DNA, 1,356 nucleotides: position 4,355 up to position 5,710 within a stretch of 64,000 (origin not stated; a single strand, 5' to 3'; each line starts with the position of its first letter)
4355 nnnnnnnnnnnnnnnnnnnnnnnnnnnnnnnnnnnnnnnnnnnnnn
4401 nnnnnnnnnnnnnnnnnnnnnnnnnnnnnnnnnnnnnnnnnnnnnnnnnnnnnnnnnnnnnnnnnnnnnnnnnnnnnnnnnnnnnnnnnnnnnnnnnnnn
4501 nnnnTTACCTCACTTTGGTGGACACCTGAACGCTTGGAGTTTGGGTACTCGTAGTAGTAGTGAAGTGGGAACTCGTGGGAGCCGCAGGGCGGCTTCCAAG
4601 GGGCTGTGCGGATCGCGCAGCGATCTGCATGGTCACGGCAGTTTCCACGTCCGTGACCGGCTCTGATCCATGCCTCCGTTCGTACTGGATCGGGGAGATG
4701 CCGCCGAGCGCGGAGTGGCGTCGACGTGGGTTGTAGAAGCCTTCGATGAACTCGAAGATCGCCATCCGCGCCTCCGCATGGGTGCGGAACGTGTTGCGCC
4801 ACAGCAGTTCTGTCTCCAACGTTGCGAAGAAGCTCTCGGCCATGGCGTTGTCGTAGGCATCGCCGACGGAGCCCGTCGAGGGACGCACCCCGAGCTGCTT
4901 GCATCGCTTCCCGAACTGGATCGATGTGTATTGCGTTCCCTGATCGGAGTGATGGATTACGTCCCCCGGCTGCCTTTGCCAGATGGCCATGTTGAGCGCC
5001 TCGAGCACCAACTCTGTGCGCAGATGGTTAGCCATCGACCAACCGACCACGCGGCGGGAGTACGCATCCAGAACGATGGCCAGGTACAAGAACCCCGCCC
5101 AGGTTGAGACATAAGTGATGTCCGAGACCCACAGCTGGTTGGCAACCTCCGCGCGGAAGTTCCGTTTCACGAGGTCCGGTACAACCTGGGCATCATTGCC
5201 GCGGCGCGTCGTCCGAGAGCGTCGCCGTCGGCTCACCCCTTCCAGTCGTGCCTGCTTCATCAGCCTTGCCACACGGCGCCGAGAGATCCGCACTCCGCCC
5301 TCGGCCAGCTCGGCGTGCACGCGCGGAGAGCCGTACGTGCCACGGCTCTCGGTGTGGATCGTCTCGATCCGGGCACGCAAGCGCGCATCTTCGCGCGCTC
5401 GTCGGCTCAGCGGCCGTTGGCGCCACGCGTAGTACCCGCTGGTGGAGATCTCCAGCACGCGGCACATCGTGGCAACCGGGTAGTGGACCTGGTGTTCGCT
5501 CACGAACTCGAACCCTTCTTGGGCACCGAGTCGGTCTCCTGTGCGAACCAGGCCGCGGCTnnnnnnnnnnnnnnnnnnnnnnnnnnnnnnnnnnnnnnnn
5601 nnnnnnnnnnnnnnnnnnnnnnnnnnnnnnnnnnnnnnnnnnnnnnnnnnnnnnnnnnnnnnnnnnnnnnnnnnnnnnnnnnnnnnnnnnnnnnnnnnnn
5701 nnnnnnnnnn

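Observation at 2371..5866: Two directly repeated, mutually decayed copies of one IS3-family element bracketing a small Cys-rich peptide gene (composite-transposon-like)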

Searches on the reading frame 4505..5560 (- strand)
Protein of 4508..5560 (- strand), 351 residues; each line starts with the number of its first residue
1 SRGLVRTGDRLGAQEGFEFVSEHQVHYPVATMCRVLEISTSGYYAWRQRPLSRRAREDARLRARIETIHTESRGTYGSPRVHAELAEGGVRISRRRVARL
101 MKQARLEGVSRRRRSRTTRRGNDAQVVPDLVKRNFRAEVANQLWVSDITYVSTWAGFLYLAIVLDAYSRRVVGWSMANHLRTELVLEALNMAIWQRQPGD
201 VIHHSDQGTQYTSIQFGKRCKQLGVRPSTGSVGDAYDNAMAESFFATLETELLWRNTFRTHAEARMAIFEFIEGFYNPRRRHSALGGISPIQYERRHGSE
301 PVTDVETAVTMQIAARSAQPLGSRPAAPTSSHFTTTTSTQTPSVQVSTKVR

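Call 7: search_protein_families(library=pfam, proteins=[window:4508-5560:-], max_evalue=0.01)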
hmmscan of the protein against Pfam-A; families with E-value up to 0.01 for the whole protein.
seq(351 aa): 4 families
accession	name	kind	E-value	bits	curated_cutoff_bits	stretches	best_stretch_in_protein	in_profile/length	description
PF00665.32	rve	-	8.1e-27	93.9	32.6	1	140-234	4-101/102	Integrase core domain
PF13276.12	HTH_21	-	8.1e-18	64.9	28.1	1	58-114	3-60/60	HTH-like domain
PF13683.12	rve_3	-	4e-13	49.4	26.5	1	224-290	2-67/67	Integrase core domain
PF13333.12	rve_2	-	1.2e-12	48.2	22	1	242-295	1-53/56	Integrase core domain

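Call 12: find_homologous_proteins(query=window:4592-5512:-, max_evalue=1e-30)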
Query seq(307 aa) (307 aa): 8000 proteins with E <= 1e-30 among 8000 candidates; the best 120 are listed.
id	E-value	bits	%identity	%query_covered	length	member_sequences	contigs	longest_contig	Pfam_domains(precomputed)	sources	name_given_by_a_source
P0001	1.1e-190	650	96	99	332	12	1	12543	PF00665.33,PF13333.13,PF13683.13,PF13276.13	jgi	-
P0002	6.0e-179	612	91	99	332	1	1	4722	PF00665.33,PF13333.13,PF13683.13,PF13276.13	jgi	-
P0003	4.4e-172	589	87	99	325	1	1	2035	PF00665.33,PF13333.13,PF13683.13,PF13276.13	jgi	-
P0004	1.2e-166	571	82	99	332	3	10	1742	PF00665.33,PF13333.13,PF13683.13,PF13276.13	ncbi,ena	-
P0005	1.5e-165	568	84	99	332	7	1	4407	PF00665.33,PF13333.13,PF13683.13,PF13276.13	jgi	-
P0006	2.8e-160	550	93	87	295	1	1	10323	PF00665.33,PF13333.13,PF13683.13,PF13276.13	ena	-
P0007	2.8e-159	547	82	99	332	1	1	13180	PF00665.33,PF13333.13,PF13683.13,PF13276.13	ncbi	-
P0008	4.2e-158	543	91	87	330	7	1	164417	PF00665.33,PF13333.13,PF13683.13,PF13276.13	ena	-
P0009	2.1e-157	541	84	95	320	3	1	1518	PF00665.33,PF13333.13,PF13683.13,PF13276.13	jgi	jgi:putative transposase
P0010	5.4e-157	540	79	99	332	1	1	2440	PF00665.33,PF13333.13,PF13683.13,PF13276.13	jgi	-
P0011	2.1e-154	531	77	99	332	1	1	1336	PF00665.33,PF13333.13,PF13683.13,PF13276.13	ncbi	-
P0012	3.1e-152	524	78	98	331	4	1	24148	PF00665.33,PF13333.13,PF13683.13,PF13276.13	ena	-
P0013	5.3e-151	520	78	98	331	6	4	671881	PF00665.33,PF13333.13,PF13683.13,PF13276.13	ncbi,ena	-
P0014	3.8e-150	517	75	99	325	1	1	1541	PF00665.33,PF13333.13,PF01527.27,PF13683.13,PF13276.13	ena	-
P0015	4.4e-146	504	65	87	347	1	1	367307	PF00665.33,PF13333.13,PF13683.13,PF13276.13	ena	-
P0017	3.1e-141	488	97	74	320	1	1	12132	PF00665.33,PF13276.13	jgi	-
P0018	3.6e-141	488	92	77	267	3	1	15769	PF00665.33,PF13276.13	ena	-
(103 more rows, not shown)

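Call 13: find_encoding_contigs(protein=P0001, flank=10000, max_places=6)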
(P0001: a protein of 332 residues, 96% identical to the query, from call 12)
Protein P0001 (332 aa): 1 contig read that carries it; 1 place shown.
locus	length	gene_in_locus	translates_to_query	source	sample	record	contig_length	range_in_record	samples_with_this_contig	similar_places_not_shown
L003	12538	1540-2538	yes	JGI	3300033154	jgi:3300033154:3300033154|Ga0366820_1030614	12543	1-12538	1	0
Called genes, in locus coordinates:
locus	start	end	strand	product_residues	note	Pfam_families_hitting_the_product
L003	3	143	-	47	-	?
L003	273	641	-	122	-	-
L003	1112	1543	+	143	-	-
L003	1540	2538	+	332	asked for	PF13276:HTH_21, PF00665:rve, PF13683:rve_3, PF13333:rve_2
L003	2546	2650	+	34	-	-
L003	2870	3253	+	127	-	-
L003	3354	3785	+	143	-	-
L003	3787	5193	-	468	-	PF00171:Aldedh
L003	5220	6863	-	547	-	PF02776:TPP_enzyme_N, PF00205:TPP_enzyme_M, PF02775:TPP_enzyme_C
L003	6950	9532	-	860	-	PF00690:Cation_ATPase_N, PF00122:E1-E2_ATPase, PF00702:Hydrolase, PF13246:Cation_ATPase, PF00689:Cation_ATPase_C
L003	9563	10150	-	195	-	-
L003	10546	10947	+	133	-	PF04542:Sigma70_r2 (weak), PF08281:Sigma70_r4_2, PF04545:Sigma70_r4 (weak)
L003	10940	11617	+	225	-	PF06532:NrsF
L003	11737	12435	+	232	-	PF00027:cNMP_binding, PF13545:HTH_Crp_2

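Call 14: find_encoding_contigs(protein=P0008, flank=10000, max_places=4)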
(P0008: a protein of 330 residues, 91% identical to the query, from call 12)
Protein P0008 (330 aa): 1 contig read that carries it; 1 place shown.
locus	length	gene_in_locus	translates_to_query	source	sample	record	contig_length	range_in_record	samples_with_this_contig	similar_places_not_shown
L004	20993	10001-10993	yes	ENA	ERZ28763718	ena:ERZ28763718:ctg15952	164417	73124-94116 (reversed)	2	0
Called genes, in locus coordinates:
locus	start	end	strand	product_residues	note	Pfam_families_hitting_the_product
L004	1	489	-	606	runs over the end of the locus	PF02543:Carbam_trans_N, PF16861:Carbam_trans_C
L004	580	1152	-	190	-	PF01281:Ribosomal_L9_N, PF03948:Ribosomal_L9_C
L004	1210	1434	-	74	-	PF01084:Ribosomal_S18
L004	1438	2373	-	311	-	-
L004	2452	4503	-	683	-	PF03030:H_PPase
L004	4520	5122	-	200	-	PF01195:Pept_tRNA_hydro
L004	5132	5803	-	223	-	PF01386:Ribosomal_L25p, PF14693:Ribosomal_TL5_C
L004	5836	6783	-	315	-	PF13793:Pribosyltran_N, PF00156:Pribosyltran, PF14572:Pribosyl_synth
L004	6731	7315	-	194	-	-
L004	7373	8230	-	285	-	-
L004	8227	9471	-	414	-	PF05935:Arylsulfotrans (weak), PF14269:Arylsulfotran_2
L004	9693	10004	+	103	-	PF01527:HTH_Tnp_1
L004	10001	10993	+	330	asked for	PF13276:HTH_21, PF00665:rve, PF13683:rve_3, PF13333:rve_2 (weak)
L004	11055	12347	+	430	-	PF00464:SHMT, PF00155:Aminotran_1_2 (weak)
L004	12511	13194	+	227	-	PF00923:TAL_FSA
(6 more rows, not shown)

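Call 15: find_encoding_contigs(protein=P0017, flank=10000, max_places=4)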
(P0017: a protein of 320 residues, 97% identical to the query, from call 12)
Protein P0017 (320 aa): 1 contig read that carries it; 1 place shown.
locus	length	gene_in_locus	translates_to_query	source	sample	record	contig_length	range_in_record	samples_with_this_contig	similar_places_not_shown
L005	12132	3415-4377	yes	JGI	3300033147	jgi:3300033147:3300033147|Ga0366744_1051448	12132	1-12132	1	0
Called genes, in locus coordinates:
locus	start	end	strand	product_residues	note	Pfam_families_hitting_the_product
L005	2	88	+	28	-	?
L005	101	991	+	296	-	PF00753:Lactamase_B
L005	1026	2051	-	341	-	PF12802:MarR_2 (weak)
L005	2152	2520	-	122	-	-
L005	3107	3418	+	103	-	PF01527:HTH_Tnp_1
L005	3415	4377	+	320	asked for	PF13276:HTH_21, PF00665:rve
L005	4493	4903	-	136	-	PF04519:Bactofilin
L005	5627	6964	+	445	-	PF24684:Vgb_lyase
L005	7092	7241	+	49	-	PF03544:TonB_C (weak)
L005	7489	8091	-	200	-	PF13361:UvrD_C, PF13538:UvrD_C_2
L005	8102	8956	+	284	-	-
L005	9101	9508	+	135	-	-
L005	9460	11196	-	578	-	PF01343:Peptidase_S49, PF00574:CLP_protease (faint), PF01343:Peptidase_S49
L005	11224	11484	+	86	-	-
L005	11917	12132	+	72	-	?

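Call 24: find_related_loci(query=window:4592-5512:-, collection=genome_contigs, flank=4000)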
Query seq(307 aa) (307 aa) in genome_contigs; peptide patterns used: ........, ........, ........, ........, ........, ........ (x = any residue, [..] = any of these).
600 stretches matched a pattern (row limit reached: there are more); 576 encode a relative of the query (tblastn E <= 1e-3); the best 80 are kept; 80 distinct loci.
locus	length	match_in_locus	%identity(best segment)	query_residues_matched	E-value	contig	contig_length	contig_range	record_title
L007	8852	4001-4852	67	1-283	3e-129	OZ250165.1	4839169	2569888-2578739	MAG: Longimicrobiales bacterium isolate 36211dbd-b4a1-46f7-a7f4-81aaf8368965 genome assembly, chromosome: 1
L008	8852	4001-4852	67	1-283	3e-129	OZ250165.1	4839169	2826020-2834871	MAG: Longimicrobiales bacterium isolate 36211dbd-b4a1-46f7-a7f4-81aaf8368965 genome assembly, chromosome: 1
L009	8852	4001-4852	67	1-283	3e-129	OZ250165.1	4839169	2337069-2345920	MAG: Longimicrobiales bacterium isolate 36211dbd-b4a1-46f7-a7f4-81aaf8368965 genome assembly, chromosome: 1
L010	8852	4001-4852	67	1-283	3e-129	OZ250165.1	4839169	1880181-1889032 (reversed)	MAG: Longimicrobiales bacterium isolate 36211dbd-b4a1-46f7-a7f4-81aaf8368965 genome assembly, chromosome: 1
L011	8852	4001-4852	67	1-283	3e-129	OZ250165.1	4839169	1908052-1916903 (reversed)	MAG: Longimicrobiales bacterium isolate 36211dbd-b4a1-46f7-a7f4-81aaf8368965 genome assembly, chromosome: 1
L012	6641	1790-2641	67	1-283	3e-129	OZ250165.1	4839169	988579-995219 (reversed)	MAG: Longimicrobiales bacterium isolate 36211dbd-b4a1-46f7-a7f4-81aaf8368965 genome assembly, chromosome: 1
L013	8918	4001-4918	63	1-307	2e-127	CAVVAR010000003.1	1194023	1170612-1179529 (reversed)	MAG: uncultured Alphaproteobacteria bacterium isolate MFD09779.bin.1.294 genome assembly, contig: contig_12998, whole ge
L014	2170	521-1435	63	1-306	3e-135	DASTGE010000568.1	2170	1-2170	MAG TPA_asm: Burkholderiaceae bacterium isolate SMAG_U22 k141_1666638, whole genome shotgun sequence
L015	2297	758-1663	64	1-300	2e-134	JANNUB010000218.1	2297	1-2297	MAG: Ignavibacteriota bacterium isolate SOY_30_metabat_287 SOY_30_k141_1362314, whole genome shotgun sequence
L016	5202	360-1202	67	1-281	4e-125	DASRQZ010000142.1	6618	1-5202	MAG TPA_asm: Polyangia bacterium isolate SMAG_U4460 k141_2308157, whole genome shotgun sequence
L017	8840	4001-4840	66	1-281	1e-124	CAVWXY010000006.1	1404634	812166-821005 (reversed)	MAG: uncultured Alphaproteobacteria bacterium isolate MFD00822.bin.2.42 genome assembly, contig: contig_22442, whole gen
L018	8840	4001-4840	69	1-280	2e-124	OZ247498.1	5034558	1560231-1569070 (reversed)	MAG: Candidatus Azotimanducaceae bacterium isolate 674b2cbc-29e7-4c02-ae69-04033bd78ada genome assembly, chromosome: 1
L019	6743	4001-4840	66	1-281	4e-124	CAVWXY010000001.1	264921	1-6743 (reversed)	MAG: uncultured Alphaproteobacteria bacterium isolate MFD00822.bin.2.42 genome assembly, contig: contig_104270, whole ge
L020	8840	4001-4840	66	1-281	4e-124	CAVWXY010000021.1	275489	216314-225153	MAG: uncultured Alphaproteobacteria bacterium isolate MFD00822.bin.2.42 genome assembly, contig: contig_76713, whole gen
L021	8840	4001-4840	66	1-281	4e-124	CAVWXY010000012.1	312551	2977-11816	MAG: uncultured Alphaproteobacteria bacterium isolate MFD00822.bin.2.42 genome assembly, contig: contig_28899, whole gen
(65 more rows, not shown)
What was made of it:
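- Tried and rejected: The source organism stays unnamed (call 24).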

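Call 33: find_encoding_contigs(protein=P0006, flank=6000, max_places=4)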
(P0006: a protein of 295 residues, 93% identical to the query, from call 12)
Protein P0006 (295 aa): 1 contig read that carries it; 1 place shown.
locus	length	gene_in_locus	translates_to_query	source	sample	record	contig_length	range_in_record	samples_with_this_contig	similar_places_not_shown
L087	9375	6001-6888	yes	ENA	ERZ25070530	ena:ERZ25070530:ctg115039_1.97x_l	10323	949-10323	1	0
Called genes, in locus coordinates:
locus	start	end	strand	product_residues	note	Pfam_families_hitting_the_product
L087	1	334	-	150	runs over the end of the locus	-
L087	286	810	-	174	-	-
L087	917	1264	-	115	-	-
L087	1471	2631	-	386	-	PF00246:Peptidase_M14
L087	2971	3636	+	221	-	-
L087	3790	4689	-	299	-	PF07969:Amidohydro_3, PF01979:Amidohydro_1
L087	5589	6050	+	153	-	PF01527:HTH_Tnp_1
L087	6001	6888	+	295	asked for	PF13276:HTH_21, PF00665:rve, PF13683:rve_3, PF13333:rve_2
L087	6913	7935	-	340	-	PF26549:Tricorn_N (weak), PF26550:Tricorn_2nd (weak), PF07676:PD40 (weak)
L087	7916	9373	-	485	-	?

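Call 34: find_encoding_contigs(protein=P0018, flank=6000, max_places=4)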
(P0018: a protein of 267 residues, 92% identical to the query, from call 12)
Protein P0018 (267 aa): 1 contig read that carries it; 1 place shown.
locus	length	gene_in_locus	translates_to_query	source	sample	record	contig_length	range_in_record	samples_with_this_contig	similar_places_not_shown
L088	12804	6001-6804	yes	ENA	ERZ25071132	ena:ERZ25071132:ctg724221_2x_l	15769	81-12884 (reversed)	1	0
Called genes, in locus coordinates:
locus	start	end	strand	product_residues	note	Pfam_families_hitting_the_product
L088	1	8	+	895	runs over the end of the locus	PF25862:PglZ_1st, PF25861:PglZ_2nd, PF08665:PglZ, PF25863:PglZ_C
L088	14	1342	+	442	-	PF10923:BrxC_BrxD, PF13191:AAA_16 (weak), PF13401:AAA_22 (faint)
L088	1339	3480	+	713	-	PF00270:DEAD, PF00271:Helicase_C, PF22590:Cas3-like_C_2 (weak)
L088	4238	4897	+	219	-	-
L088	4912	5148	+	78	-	-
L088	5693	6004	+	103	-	PF01527:HTH_Tnp_1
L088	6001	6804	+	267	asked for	PF13276:HTH_21, PF00665:rve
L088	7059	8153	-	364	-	-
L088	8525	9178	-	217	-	PF00665:rve, PF13683:rve_3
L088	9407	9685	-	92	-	PF01527:HTH_Tnp_1, PF13551:HTH_29 (weak), PF13384:HTH_23, PF13518:HTH_28 (weak)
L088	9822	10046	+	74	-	-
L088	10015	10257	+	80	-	-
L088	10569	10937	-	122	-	-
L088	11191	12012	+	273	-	-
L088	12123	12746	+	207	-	PF07505:DUF5131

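Call 35: find_encoding_contigs(protein=P0002, flank=6000, max_places=4)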
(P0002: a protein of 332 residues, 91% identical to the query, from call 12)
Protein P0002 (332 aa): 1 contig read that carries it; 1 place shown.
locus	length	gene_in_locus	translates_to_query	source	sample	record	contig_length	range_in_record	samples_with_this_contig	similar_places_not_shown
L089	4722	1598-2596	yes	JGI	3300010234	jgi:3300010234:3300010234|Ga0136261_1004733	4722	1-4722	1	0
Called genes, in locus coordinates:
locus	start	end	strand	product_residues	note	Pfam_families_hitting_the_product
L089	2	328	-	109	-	?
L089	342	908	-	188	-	PF00578:AhpC-TSA, PF08534:Redoxin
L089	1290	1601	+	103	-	PF01527:HTH_Tnp_1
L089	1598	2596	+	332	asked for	PF13276:HTH_21, PF00665:rve, PF13683:rve_3, PF13333:rve_2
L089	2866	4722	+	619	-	?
